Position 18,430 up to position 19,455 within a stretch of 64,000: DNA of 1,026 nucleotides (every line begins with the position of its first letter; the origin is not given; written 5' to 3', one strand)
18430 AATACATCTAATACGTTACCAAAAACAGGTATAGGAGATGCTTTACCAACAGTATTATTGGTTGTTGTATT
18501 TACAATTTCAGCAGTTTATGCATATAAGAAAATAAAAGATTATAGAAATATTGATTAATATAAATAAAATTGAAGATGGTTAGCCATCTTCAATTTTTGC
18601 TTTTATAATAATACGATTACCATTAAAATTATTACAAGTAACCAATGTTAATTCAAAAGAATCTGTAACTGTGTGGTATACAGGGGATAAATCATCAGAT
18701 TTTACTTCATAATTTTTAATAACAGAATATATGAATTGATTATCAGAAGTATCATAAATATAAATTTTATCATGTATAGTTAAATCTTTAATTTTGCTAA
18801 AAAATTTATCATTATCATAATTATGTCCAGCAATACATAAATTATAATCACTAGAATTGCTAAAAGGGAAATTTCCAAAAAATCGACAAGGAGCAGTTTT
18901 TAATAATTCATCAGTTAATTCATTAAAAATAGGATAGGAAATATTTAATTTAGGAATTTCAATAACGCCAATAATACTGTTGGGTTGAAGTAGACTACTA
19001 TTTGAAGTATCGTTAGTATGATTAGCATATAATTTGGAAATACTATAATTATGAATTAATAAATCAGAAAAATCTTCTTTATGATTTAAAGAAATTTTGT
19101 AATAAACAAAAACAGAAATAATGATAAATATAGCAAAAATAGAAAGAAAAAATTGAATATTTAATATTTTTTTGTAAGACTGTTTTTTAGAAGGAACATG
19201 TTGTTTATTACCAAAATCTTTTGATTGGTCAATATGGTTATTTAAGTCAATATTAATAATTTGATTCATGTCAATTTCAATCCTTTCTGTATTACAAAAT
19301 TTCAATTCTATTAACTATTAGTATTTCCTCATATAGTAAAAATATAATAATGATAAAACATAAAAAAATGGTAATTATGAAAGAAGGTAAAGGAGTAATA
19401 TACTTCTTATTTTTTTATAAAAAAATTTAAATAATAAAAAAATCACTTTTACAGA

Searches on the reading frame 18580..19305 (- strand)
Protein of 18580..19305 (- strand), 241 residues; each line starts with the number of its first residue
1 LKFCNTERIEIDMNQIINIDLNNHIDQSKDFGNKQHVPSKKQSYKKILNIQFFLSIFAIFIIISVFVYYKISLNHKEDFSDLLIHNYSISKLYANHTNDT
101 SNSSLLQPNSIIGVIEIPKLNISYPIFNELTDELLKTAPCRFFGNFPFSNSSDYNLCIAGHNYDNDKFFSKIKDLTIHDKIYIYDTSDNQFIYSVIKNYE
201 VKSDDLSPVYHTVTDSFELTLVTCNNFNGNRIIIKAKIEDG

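Call 19: search_protein_families(library=pfam, proteins=[window:18580-19305:-], max_evalue=0.01)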
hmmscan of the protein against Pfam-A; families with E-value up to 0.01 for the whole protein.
window:18580-19305:- (241 aa): 1 family
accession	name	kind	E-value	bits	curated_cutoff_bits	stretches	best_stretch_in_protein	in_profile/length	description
PF04203.18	Sortase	-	8.3e-21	74.5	26.6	1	115-238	1-124/125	Sortase domain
